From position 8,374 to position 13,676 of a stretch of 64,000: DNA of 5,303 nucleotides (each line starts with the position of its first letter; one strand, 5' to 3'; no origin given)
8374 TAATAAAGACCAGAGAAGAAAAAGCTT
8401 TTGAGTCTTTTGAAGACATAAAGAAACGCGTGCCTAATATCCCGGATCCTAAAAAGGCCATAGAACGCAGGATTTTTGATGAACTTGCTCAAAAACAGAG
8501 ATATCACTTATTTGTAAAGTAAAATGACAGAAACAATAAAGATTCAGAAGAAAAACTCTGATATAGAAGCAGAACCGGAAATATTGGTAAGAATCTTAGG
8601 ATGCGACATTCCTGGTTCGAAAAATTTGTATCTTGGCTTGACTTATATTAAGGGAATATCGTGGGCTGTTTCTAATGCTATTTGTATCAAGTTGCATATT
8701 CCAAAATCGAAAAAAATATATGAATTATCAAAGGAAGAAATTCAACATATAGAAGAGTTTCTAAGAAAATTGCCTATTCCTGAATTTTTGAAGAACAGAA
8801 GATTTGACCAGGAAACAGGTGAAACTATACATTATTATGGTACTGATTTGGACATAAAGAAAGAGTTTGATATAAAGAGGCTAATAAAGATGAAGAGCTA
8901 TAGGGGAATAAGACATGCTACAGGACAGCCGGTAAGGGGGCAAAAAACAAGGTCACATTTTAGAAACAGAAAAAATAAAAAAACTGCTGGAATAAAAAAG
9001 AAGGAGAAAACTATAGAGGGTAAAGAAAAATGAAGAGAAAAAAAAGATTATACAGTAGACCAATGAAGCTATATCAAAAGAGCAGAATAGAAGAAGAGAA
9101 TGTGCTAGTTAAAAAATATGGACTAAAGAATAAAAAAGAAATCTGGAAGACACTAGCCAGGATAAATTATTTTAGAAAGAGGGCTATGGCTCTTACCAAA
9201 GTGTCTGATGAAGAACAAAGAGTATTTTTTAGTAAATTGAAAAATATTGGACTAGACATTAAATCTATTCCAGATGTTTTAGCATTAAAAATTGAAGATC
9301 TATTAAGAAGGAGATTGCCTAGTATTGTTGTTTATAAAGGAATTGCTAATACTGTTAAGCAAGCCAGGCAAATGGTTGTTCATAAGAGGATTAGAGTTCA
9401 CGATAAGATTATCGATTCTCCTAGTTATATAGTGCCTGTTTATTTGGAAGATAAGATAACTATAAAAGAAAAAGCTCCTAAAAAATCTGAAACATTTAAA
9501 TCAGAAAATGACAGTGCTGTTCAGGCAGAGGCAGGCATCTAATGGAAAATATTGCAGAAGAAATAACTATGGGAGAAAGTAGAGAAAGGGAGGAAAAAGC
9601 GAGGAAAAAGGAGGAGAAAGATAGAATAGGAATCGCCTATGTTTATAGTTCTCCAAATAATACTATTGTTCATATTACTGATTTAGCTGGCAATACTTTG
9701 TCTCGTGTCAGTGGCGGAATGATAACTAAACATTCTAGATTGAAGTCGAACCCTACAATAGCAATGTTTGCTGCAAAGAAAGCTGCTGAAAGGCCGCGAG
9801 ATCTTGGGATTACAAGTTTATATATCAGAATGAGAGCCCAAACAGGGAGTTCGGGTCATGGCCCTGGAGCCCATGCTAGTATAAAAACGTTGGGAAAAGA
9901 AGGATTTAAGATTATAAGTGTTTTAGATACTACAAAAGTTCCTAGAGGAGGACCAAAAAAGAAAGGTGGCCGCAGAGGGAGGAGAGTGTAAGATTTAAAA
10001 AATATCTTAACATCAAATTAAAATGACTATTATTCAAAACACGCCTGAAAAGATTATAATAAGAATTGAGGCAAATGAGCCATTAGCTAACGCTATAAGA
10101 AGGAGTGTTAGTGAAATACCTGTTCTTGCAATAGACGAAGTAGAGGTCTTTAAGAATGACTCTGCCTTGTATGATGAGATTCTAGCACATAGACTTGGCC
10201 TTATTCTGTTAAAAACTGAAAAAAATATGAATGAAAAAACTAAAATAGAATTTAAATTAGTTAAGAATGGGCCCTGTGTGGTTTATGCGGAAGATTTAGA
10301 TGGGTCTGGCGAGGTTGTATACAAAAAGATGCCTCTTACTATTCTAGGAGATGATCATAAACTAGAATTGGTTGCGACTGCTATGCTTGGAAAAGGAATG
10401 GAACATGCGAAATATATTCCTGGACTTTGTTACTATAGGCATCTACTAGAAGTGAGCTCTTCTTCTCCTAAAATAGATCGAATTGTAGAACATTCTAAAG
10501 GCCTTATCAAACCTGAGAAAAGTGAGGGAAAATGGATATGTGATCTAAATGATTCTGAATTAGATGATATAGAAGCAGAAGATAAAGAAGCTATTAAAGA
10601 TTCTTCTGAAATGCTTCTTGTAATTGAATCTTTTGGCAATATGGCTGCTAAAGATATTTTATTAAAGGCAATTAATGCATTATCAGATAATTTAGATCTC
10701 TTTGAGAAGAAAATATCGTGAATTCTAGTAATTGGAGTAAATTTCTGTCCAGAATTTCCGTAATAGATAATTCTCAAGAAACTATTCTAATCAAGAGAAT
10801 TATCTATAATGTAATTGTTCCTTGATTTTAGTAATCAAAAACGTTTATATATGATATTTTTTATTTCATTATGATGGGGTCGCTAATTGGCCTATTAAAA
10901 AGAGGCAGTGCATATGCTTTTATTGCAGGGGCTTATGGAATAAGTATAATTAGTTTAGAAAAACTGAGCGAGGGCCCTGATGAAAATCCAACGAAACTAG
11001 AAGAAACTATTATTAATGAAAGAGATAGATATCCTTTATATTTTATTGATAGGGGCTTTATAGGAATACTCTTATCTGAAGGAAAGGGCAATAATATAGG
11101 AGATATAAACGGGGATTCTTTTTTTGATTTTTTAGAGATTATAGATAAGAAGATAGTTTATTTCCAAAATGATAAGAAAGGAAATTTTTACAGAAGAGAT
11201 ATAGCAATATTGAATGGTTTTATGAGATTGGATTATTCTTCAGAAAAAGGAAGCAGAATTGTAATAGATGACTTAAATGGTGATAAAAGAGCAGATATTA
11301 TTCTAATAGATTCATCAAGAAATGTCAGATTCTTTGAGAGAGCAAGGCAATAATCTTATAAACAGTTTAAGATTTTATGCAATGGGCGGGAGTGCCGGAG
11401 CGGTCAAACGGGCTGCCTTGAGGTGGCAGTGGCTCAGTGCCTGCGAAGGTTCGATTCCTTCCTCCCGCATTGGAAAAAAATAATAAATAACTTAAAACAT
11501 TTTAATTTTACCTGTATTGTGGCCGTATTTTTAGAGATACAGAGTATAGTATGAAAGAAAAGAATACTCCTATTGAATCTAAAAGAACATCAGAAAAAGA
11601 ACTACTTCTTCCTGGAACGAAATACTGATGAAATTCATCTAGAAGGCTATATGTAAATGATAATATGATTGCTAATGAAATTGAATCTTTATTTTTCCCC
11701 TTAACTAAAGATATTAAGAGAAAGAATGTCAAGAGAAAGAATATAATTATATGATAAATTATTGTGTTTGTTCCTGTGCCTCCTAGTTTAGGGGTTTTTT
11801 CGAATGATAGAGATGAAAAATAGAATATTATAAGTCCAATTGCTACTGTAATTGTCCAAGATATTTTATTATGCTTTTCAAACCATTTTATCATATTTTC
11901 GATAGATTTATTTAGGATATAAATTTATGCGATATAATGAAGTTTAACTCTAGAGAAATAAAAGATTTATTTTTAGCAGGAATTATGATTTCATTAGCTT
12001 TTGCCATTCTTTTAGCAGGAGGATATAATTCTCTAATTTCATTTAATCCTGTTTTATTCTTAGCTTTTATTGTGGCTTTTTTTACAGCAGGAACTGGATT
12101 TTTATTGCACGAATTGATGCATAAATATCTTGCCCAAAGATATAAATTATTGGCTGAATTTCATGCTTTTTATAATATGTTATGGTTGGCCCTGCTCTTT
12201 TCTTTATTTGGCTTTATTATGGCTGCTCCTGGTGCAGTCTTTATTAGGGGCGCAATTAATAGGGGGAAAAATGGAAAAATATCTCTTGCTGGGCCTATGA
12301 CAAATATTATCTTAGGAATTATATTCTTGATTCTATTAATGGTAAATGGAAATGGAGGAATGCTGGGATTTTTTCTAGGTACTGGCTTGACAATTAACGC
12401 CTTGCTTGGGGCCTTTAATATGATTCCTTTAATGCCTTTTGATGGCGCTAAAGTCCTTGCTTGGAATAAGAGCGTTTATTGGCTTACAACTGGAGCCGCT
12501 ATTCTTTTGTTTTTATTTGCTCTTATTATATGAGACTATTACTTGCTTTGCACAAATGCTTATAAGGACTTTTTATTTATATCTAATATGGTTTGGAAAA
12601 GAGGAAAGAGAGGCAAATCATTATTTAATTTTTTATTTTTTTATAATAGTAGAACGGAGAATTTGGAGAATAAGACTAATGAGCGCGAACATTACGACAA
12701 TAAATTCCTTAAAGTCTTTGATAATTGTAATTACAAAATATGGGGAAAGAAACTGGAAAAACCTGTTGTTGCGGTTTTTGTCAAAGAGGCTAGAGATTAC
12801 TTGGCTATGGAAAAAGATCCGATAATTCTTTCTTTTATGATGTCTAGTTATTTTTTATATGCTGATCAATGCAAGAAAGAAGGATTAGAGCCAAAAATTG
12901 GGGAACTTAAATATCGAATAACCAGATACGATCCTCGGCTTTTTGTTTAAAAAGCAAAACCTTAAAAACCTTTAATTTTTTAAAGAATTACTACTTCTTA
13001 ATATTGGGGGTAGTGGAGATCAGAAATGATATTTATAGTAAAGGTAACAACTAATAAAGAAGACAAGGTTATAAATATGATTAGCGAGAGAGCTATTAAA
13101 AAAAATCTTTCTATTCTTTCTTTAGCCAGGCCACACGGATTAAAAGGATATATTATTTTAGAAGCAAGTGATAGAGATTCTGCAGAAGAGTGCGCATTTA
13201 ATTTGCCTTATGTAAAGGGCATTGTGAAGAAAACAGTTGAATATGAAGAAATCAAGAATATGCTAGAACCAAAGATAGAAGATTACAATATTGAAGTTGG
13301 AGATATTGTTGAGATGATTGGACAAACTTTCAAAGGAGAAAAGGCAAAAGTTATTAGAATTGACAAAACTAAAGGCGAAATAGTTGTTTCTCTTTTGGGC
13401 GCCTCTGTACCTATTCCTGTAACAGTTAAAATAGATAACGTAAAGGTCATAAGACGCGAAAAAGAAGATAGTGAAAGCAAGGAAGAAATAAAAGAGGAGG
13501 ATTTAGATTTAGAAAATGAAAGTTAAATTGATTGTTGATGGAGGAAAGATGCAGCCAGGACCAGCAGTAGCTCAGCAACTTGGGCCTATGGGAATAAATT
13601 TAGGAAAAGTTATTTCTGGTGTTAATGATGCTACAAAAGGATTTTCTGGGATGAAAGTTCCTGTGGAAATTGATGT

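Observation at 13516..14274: L11 carries an ~85-residue Ala/Lys/Glu-rich C-terminal tail, and the expected L1-L10-L12 stalk genes do not follow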

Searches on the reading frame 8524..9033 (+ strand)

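Call 63: search_protein_families(library=pfam, proteins=[window:8524-9033:+], max_evalue=0.0001)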
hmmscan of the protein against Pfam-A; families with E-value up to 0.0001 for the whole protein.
window:8524-9033:+ (169 aa): 1 family
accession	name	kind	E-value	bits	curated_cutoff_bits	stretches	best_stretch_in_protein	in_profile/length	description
PF00416.27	Ribosomal_S13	-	1.1e-32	113.5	31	1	23-147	1-127/128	Ribosomal protein S13/S18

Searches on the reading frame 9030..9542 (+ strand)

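Call 63: search_protein_families(library=pfam, proteins=[window:9030-9542:+], max_evalue=0.0001)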
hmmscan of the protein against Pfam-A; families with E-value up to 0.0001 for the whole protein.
window:9030-9542:+ (170 aa): 1 family
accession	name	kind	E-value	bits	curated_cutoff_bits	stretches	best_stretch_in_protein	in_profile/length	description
PF01479.30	S4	-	1.7e-09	37.7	22.8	1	94-136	1-43/48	S4 domain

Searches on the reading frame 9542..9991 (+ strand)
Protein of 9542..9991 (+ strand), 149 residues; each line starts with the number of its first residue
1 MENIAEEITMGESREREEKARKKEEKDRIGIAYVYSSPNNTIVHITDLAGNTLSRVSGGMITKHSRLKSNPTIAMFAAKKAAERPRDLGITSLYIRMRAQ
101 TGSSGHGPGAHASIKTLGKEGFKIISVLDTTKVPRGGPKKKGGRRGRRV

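Call 63: search_protein_families(library=pfam, proteins=[window:9542-9991:+], max_evalue=0.0001)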
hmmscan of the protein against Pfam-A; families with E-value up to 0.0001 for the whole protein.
window:9542-9991:+ (149 aa): 1 family
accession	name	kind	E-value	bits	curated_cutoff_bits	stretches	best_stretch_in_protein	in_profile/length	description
PF00411.24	Ribosomal_S11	-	3.4e-24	85.8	25.1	1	30-145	1-110/110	Ribosomal protein S11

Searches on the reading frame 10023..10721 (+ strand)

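Call 63: search_protein_families(library=pfam, proteins=[window:10023-10721:+], max_evalue=0.0001)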
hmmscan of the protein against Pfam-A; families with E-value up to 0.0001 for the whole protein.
window:10023-10721:+ (232 aa): 2 families
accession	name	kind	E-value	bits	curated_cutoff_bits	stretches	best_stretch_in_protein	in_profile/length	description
PF01000.31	RNA_pol_A_bac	-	3e-10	40.8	33.9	1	54-130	24-101/119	RNA polymerase Rpb3/RpoA insert domain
PF01193.29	RNA_pol_L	-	7e-08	32.5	24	1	21-223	11-73/74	RNA polymerase Rpb3/Rpb11 dimerisation domain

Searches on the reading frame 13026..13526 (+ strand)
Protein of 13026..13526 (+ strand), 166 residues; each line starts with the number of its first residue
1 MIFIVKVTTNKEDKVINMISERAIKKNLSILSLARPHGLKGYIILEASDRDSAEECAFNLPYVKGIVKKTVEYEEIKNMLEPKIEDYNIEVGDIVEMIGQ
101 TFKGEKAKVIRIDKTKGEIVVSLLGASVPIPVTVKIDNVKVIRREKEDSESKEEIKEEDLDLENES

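Call 4: search_protein_families(library=pfam, proteins=[window:13026-13526:+], max_evalue=0.01)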
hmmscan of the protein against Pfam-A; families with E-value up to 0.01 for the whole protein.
window:13026-13526:+ (166 aa): 3 families
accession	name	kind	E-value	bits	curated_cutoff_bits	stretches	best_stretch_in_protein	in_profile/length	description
PF03439.18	Spt5-NGN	-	3.6e-17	62.5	22.4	1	1-80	1-84/84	Early transcription elongation factor of RNA pol II, NGN section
PF00467.35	KOW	-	0.0075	16.5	22.3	1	91-121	1-31/32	KOW motif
PF03795.20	YCII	-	0.0082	17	24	0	39-68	57-87/95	YCII-related domain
